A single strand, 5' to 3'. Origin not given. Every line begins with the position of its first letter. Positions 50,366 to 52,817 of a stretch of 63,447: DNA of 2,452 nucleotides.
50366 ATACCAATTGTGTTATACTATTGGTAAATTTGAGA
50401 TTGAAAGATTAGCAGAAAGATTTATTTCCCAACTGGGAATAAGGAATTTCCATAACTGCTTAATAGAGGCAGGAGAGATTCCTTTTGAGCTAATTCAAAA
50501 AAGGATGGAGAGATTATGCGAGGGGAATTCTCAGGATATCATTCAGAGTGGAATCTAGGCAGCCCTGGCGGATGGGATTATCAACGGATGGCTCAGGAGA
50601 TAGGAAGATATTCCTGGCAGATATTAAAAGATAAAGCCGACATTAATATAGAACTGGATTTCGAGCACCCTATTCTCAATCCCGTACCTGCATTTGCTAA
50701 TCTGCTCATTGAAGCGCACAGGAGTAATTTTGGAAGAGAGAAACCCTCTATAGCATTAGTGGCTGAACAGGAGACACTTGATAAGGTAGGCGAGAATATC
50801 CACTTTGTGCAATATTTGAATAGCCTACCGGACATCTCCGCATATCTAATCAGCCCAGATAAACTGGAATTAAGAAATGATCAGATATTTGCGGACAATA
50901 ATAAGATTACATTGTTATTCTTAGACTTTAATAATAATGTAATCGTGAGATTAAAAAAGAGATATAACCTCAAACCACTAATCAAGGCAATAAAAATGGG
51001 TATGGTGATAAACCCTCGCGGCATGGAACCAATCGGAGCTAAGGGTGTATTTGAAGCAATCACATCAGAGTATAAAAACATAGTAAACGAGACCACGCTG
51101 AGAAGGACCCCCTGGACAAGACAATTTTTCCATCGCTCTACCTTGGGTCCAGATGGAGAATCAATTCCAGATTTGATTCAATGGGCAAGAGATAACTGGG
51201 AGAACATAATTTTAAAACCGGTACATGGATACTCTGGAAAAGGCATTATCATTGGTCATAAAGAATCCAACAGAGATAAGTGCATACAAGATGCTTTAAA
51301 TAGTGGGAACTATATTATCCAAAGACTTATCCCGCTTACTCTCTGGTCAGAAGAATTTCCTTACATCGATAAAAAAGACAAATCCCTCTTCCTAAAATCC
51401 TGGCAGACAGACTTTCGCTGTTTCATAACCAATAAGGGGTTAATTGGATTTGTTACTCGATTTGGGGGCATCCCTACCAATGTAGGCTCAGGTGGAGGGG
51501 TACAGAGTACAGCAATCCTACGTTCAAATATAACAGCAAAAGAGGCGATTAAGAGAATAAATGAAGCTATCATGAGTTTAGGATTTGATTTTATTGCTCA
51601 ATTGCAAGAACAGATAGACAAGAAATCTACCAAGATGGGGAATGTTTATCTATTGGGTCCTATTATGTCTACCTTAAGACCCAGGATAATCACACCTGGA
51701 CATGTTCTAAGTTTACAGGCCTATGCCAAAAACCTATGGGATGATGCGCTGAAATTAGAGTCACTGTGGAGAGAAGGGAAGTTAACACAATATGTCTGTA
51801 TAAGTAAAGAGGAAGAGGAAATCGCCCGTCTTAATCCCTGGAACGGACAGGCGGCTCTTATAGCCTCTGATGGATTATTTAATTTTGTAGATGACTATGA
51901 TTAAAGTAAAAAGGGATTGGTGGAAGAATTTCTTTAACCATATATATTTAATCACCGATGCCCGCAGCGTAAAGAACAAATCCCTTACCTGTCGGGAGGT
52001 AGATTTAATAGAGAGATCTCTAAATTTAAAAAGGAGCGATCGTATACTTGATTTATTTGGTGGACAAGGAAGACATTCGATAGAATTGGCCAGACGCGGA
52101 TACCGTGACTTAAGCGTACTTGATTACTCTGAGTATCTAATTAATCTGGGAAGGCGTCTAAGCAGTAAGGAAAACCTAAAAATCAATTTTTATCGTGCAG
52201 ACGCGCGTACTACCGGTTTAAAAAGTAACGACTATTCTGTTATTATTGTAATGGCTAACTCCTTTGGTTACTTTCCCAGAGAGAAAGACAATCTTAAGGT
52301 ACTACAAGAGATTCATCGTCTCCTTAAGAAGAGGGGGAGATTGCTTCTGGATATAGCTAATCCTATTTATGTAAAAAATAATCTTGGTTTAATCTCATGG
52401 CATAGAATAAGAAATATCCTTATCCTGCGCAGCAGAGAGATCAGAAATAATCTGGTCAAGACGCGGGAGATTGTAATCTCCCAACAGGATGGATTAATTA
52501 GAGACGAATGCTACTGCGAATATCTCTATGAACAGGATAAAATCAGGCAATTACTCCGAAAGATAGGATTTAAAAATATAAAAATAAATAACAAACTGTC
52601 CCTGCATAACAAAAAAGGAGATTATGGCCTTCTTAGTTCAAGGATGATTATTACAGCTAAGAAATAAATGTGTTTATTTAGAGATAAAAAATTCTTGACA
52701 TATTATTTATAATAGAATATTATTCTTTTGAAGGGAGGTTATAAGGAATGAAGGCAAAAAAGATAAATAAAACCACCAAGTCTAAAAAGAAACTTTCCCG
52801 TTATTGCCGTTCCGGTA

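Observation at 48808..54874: Convergent island: DUF885-like/ATP-grasp/methyltransferase operon, a promoter-driven 27-aa Lys-rich peptide gene, and a PilZ + radical SAM/SPASM operon - candidate undescribed peptide-modification system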

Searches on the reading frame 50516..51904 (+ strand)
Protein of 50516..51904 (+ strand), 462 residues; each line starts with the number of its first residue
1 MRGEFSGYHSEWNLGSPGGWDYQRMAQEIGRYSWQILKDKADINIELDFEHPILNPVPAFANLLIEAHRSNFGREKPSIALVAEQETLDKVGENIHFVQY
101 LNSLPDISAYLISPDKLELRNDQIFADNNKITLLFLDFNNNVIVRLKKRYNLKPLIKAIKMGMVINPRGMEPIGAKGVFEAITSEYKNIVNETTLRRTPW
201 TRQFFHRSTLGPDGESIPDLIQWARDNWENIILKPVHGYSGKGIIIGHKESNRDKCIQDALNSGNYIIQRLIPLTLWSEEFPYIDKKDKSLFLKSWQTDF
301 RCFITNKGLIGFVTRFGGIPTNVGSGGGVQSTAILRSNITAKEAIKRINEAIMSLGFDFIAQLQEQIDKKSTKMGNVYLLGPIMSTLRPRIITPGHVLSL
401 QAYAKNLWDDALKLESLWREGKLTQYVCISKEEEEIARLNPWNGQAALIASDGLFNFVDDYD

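Call 3: search_protein_families(library=pfam, proteins=[window:50516-51904:+], max_evalue=0.01)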
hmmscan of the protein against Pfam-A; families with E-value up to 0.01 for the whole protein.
window:50516-51904:+ (462 aa): 1 family
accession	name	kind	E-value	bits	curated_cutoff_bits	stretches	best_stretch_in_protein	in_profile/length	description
PF14398.11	ATPgrasp_YheCD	-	0.0027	17.5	26.8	0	226-253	46-73/255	YheC/D like ATP-grasp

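Call 4: search_protein_families(library=ncbifam, proteins=[window:50516-51904:+], max_evalue=0.01)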
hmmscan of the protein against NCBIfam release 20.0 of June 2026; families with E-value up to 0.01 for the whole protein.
window:50516-51904:+ (462 aa): 3 families
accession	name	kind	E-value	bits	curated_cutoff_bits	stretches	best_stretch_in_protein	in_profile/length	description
NF040720.1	MptN_Meth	equivalog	0.00015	21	350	1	225-337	132-230/291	tetrahydromethanopterin:alpha-L-glutamate ligase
NF009110.0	PRK12458.1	subfamily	0.0012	17.9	408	1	222-269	161-211/349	glutathione synthetase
NF003573.0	PRK05246.1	equivalog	0.0038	16.1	272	1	220-269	146-198/316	glutathione synthase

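Call 28: find_homologous_proteins(query=window:50516-51904:+, max_evalue=0.00001)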
Query window:50516-51904:+ (462 aa): 1921 proteins with E <= 0.00001 among 7387 candidates; the best 120 are listed.
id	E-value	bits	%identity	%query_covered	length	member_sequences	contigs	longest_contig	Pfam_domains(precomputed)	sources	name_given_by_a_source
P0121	0.0e+0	1066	100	100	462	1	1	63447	-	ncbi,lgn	-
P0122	5.2e-246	835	77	100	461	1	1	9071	-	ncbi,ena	-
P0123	7.1e-246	834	77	100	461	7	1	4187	-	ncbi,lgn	-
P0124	3.3e-244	829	76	100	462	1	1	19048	-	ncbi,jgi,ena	ncbi:MAG: hypothetical protein ABIH40_06555 [Candidatus Omnitrophota bacterium]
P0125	1.0e-243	827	75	99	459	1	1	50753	-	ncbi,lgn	-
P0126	1.9e-242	823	77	98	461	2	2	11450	-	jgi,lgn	jgi:hypothetical protein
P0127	5.8e-242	822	77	99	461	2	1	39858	-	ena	-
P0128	9.5e-242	821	75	100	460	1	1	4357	-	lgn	-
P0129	6.4e-241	818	76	100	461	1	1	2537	-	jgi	jgi:hypothetical protein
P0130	1.4e-239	814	74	100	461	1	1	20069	-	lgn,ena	-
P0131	1.4e-239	814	75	99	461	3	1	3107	-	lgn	-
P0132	1.6e-239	814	75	99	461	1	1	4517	-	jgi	jgi:hypothetical protein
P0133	3.5e-239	812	74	99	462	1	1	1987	-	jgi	jgi:hypothetical protein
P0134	6.4e-239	811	75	100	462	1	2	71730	-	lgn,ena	-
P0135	7.9e-239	811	74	100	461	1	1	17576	-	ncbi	ncbi:MAG: hypothetical protein ABIC18_05315 [Candidatus Omnitrophota bacterium]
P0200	1.2e-207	708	65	99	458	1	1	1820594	-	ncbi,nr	ncbi:MAG: hypothetical protein JSW40_01780 [Candidatus Omnitrophota bacterium]|nr:MAG: hypothetical 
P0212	5.0e-205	700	63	99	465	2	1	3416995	-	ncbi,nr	ncbi:MAG: hypothetical protein JSU92_05645 [Deltaproteobacteria bacterium]|nr:MAG: hypothetical prot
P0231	8.1e-190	650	58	99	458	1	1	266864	-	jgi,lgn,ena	-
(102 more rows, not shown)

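Call 29: find_encoding_contigs(protein=P0200, flank=7000, max_places=1)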
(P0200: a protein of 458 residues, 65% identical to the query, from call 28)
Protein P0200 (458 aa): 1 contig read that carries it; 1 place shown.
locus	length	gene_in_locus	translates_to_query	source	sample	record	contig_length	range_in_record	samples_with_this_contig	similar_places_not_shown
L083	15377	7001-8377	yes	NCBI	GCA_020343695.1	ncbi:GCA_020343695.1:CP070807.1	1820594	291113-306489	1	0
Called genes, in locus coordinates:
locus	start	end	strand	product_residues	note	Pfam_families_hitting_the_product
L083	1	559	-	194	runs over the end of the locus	PF04367:DUF502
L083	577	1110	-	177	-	PF02632:BioY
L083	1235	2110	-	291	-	PF01734:Patatin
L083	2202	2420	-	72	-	-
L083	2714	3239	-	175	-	PF00324:AA_permease, PF13520:AA_permease_2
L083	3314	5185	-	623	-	PF05157:MshEN, PF07238:PilZ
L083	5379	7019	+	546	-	PF05960:DUF885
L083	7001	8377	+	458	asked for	-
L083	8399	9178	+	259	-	PF01209:Ubie_methyltran (weak), PF13489:Methyltransf_23 (weak), PF13649:Methyltransf_25, PF13847:Methyltransf_31 (weak), PF08241:Methyltransf_11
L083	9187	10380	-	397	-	PF00072:Response_reg, PF00990:GGDEF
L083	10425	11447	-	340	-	-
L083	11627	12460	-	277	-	-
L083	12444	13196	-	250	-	PF00142:Fer4_NifH, PF01656:CbiA, PF02374:ArsA_ATPase (weak), PF09140:MipZ, PF10609:ParA, PF13614:AAA_31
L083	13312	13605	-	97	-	-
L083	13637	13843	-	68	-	-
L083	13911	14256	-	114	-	PF02985:HEAT (faint), PF13646:HEAT_2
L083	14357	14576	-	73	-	PF21948:LplA-B_cat (weak)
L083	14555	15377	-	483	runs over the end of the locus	PF02347:GDC-P, PF00266:Aminotran_5 (weak), PF21478:GcvP2_C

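Call 30: find_encoding_contigs(protein=P0212, flank=7000, max_places=1)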
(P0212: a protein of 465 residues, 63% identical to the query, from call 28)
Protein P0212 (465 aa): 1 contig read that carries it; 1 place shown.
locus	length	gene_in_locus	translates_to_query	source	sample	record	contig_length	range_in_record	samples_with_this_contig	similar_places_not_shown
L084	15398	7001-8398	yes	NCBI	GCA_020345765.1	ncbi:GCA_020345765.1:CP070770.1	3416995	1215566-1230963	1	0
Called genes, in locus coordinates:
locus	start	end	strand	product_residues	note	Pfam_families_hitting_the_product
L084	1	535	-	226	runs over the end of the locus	PF06508:QueC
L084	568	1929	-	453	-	PF02878:PGM_PMM_I, PF02879:PGM_PMM_II, PF02880:PGM_PMM_III, PF00408:PGM_PMM_IV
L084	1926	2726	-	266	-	PF02649:GCHY-1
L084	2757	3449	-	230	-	PF00027:cNMP_binding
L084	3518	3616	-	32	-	PF02649:GCHY-1 (weak)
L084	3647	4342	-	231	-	PF00027:cNMP_binding, PF13545:HTH_Crp_2 (faint)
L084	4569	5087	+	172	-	PF02627:CMD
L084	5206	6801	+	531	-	PF05960:DUF885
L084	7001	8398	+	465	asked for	-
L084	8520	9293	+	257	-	PF01209:Ubie_methyltran, PF13489:Methyltransf_23 (weak), PF13847:Methyltransf_31, PF08241:Methyltransf_11, PF13649:Methyltransf_25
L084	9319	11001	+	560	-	PF03972:MmgE_PrpD_N, PF19305:MmgE_PrpD_C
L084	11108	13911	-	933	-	PF24981:Beta-prop_ATRN-LZTR1 (faint), PF21910:GH85_C (faint), PF25832:Fn3_SaeA_2nd (faint)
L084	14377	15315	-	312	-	PF01008:IF-2B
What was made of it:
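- The trio is a translationally coupled operon that occurs on its own in L083 and L084 (calls 29, 30).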

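Call 31: find_encoding_contigs(protein=P0231, flank=7000, max_places=1)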
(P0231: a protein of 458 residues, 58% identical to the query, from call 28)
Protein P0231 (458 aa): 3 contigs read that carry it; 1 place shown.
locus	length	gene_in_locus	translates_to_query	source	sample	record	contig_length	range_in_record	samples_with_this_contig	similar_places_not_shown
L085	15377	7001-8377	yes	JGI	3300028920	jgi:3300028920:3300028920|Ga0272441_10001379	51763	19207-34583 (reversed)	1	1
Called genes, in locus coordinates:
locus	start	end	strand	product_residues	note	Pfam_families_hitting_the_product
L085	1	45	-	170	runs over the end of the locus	-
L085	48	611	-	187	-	-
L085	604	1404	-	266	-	-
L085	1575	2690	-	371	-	PF10996:Beta-Casp, PF07521:RMMBL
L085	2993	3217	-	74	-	PF01106:NifU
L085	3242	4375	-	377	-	PF00923:TAL_FSA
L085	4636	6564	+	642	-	PF00270:DEAD, PF04851:ResIII, PF20720:nSTAND3 (faint), PF22527:DEXQc_Suv3 (weak), PF00271:Helicase_C (weak), PF08148:DSHCT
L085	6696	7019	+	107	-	-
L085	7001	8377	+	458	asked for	-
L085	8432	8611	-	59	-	-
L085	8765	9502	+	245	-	PF00005:ABC_tran, PF13304:AAA_21 (weak)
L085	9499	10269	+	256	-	PF01061:ABC2_membrane, PF12679:ABC2_membrane_2, PF12730:ABC2_membrane_4 (weak)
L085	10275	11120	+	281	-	PF13431:TPR_17 (faint), PF00515:TPR_1 (faint), PF07719:TPR_2 (faint), PF12895:ANAPC3 (faint), PF13428:TPR_14 (faint)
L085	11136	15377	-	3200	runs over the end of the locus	-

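Call 48: predict_structure(alignment_id=A2)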
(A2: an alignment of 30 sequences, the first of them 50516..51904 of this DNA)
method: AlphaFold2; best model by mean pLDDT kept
length: 462 residues; sequences in the alignment: 30
mean_pLDDT: 87.7   pTM: 0.88
mean pLDDT of the five models: 87.7, 86.7, 86.5, 86.5, 84.6
residues with pLDDT >= 90: 294; 70-90: 132; 50-70: 20; < 50: 16
segments of 3 or more residues with pLDDT < 50: 318-327, 460-462
pLDDT, mean of each block of 10 residues (from residue 1): 67 72 89 93 92 94 94 93 86 87 96 96 95 92 92 95 83 90 94 91 96 95 97 79 82 95 91 81 88 85 92 69 46 94 94 95 91 75 78 92 93 95 91 92 90 76 34
secondary structure, 60 per line:
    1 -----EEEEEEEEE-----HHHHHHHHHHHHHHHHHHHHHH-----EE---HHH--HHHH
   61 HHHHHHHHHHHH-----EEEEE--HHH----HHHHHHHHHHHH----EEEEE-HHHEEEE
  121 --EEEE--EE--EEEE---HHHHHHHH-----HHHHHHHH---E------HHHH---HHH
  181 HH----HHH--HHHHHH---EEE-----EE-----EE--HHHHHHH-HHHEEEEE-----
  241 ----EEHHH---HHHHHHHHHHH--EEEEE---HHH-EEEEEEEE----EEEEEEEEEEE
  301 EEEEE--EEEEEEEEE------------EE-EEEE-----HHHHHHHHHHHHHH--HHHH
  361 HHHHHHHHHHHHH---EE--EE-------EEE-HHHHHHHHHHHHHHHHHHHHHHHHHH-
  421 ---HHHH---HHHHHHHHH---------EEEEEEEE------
elements in order: E6-14 H20-41 H57-72 E78-82 H92-103 E108-112 E117-120 E123-126 E133-136 H140-147 H153-160 H171-174 H178-182 H192-197 E201-203 H220-226 E231-235 H253-263 E266-270 E278-285 E290-305 E308-316 E332-335 H341-354 H357-373 E390-392 H394-419 H424-427 H431-439 E449-456

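Call 52: fold_search(model_id=the predicted structure, library=pdb)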
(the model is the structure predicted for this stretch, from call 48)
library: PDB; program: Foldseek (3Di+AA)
matches with E <= 10: 702; with E <= 0.001: 42
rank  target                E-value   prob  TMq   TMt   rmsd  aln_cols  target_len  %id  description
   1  3kal_B                2.6e-07  1.00  0.46  0.45   8.1       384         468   12  Structure of homoglutathione synthetase from Glycine max in closed conformation with homoglutathione, ADP, a sulfate i (released 2009-12-22)
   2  3kal_A                4.5e-07  1.00  0.44  0.43   8.2       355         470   12  Structure of homoglutathione synthetase from Glycine max in closed conformation with homoglutathione, ADP, a sulfate i (released 2009-12-22)
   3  3kak_A                4.8e-07  1.00  0.42  0.44   8.2       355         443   12  Structure of homoglutathione synthetase from Glycine max in open conformation with gamma-glutamyl-cysteine bound. (released 2009-12-22)
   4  5oes_A                6.0e-07  1.00  0.43  0.44  10.1       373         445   13  The structure of a glutathione synthetase (StGSS1) from Solanum tuberosum in ADP and y-EC bound closed conformation. (released 2018-04-25)
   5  5oes_F                6.4e-07  1.00  0.43  0.45  10.0       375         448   13  The structure of a glutathione synthetase (StGSS1) from Solanum tuberosum in ADP and y-EC bound closed conformation. (released 2018-04-25)
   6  5oes_C                1.1e-06  1.00  0.43  0.44  10.1       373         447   13  The structure of a glutathione synthetase (StGSS1) from Solanum tuberosum in ADP and y-EC bound closed conformation. (released 2018-04-25)
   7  5zct_C                3.0e-06  1.00  0.31  0.46   9.2       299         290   12  The crystal structure of the poly-alpha-L-glutamate peptides synthetase RimK at 2.05 angstrom resolution. (released 2018-07-25)
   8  1m0w_A                4.0e-06  1.00  0.44  0.42  10.1       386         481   11  Yeast Glutathione Synthase Bound to gamma-glutamyl-cysteine, AMP-PNP and 2 Magnesium Ions (released 2002-12-11)
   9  1m0w_B                8.0e-06  1.00  0.45  0.43   8.3       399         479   12  Yeast Glutathione Synthase Bound to gamma-glutamyl-cysteine, AMP-PNP and 2 Magnesium Ions (released 2002-12-11)
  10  5zct_A                9.0e-06  1.00  0.32  0.46   9.6       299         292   13  The crystal structure of the poly-alpha-L-glutamate peptides synthetase RimK at 2.05 angstrom resolution. (released 2018-07-25)
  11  1m0t_B                9.5e-06  1.00  0.37  0.37  10.9       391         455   10  Yeast Glutathione Synthase (released 2002-12-11)
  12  5oeu_A                1.0e-05  1.00  0.40  0.40  10.0       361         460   14  The structure of a glutathione synthetase like-effector (GSS22) from Globodera pallida in ADP-bound closed conformatio (released 2018-04-25)
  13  1pk8_B                1.7e-05  1.00  0.28  0.41  10.7       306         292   11  Crystal Structure of Rat Synapsin I C Domain Complexed to Ca.ATP (released 2004-03-23)
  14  1i7l_A                1.7e-05  1.00  0.28  0.38   9.9       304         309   12  CRYSTAL STRUCTURE ANALYSIS OF THE COMPLEX OF THE C DOMAIN OF SYNAPSIN II FROM RAT WITH ATP (released 2003-07-01)
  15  1pk8_H                2.1e-05  1.00  0.27  0.39   7.2       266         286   10  Crystal Structure of Rat Synapsin I C Domain Complexed to Ca.ATP (released 2004-03-23)
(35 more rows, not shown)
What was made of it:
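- The ATP-grasp fold is glutathione-synthetase-like (call 52).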

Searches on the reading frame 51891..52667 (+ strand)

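Call 3: search_protein_families(library=pfam, proteins=[window:51891-52667:+], max_evalue=0.01)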
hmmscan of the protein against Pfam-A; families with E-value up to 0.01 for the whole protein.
window:51891-52667:+ (258 aa): 8 families
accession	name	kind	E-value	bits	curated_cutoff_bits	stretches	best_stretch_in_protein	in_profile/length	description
PF13649.12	Methyltransf_25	-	1.8e-14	54.6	27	1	52-149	1-97/97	Methyltransferase domain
PF13847.12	Methyltransf_31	-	1.3e-10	41.5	27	1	47-157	2-113/145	Methyltransferase domain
PF08241.18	Methyltransf_11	-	1.6e-10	41.9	21.2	1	54-152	2-94/95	Methyltransferase domain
PF13489.12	Methyltransf_23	-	6.7e-09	36.1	27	1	38-230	11-162/164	Methyltransferase domain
PF01209.24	Ubie_methyltran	-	1.8e-08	34.5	20.1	1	39-152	38-150/233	ubiE/COQ5 methyltransferase family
PF08242.18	Methyltransf_12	-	1.4e-05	26.1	30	1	53-151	1-98/98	Methyltransferase domain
PF03848.20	TehB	-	0.00069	19.5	20.4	1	33-118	16-99/193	Tellurite resistance protein TehB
PF00398.26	RrnaAD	-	0.0026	17.4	24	1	40-130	22-96/263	Ribosomal RNA adenine dimethylase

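Call 4: search_protein_families(library=ncbifam, proteins=[window:51891-52667:+], max_evalue=0.01)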
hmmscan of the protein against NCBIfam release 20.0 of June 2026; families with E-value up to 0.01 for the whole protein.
window:51891-52667:+ (258 aa): 27 families (the best 25 are shown)
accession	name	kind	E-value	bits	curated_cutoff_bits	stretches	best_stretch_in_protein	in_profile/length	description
TIGR01934.1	MenG_MenH_UbiE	subfamily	2.6e-12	46.5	158.35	1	44-153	35-142/223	ubiquinone/menaquinone biosynthesis methyltransferase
NF051855.1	GlySarMtaseBact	equivalog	4.8e-10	39.5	350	1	37-160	42-165/259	glycine/sarcosine N-methyltransferase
NF001244.0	PRK00216.1-5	equivalog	8.1e-09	35.1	216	1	44-154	44-155/236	bifunctional demethylmenaquinone methyltransferase/2-methoxy-6-polyprenyl-1,4-benzoquinol methylase UbiE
NF041820.1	daptide_MTase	equivalog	4.2e-08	32.9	175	1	47-157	35-146/243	daptide-type RiPP biosynthesis methyltransferase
TIGR04345.1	ovoA_Cterm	equivalog_domain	3.9e-07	29.8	170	1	27-96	22-88/242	putative 4-mercaptohistidine N1-methyltransferase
NF043040.1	corrin_prot_MT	hypoth_equivalog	2.1e-06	27.3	180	1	47-153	40-147/216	corrinoid protein-associated methyltransferase CpaM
NF045667.1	MTase_DVU1556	equivalog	1.2e-05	24.9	155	1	35-229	13-162/213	DVU_1556 family methyltransferase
NF001243.0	PRK00216.1-4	equivalog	1.2e-05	24.8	235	1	41-158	40-157/237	demethylmenaquinone methyltransferase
NF001242.0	PRK00216.1-3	equivalog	3.3e-05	23.4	351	1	44-152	64-174/258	bifunctional demethylmenaquinone methyltransferase/2-methoxy-6-polyprenyl-1,4-benzoquinol methylase UbiE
TIGR02752.1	MenG_heptapren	equivalog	4e-05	23.2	419.85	1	40-154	37-151/231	demethylmenaquinone methyltransferase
NF001240.0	PRK00216.1-1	equivalog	5.7e-05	22.3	378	1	45-159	60-175/251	bifunctional demethylmenaquinone methyltransferase/2-methoxy-6-polyprenyl-1,4-benzoquinol methylase UbiE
NF008992.0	PRK12335.1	equivalog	5.8e-05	22.4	303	1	30-119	105-191/289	SAM-dependent methyltransferase TehB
NF052510.1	methyltran_MpqE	exception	7e-05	22.3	335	1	44-159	42-158/234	methyl-plastoquinone biosynthesis methyltransferase MpqE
TIGR00477.1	tehB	equivalog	0.00011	21.6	219.5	1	45-119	70-142/238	tellurite resistance methyltransferase TehB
TIGR02021.1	BchM-ChlM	equivalog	0.00014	21.3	158.9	1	49-148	55-150/218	magnesium protoporphyrin IX methyltransferase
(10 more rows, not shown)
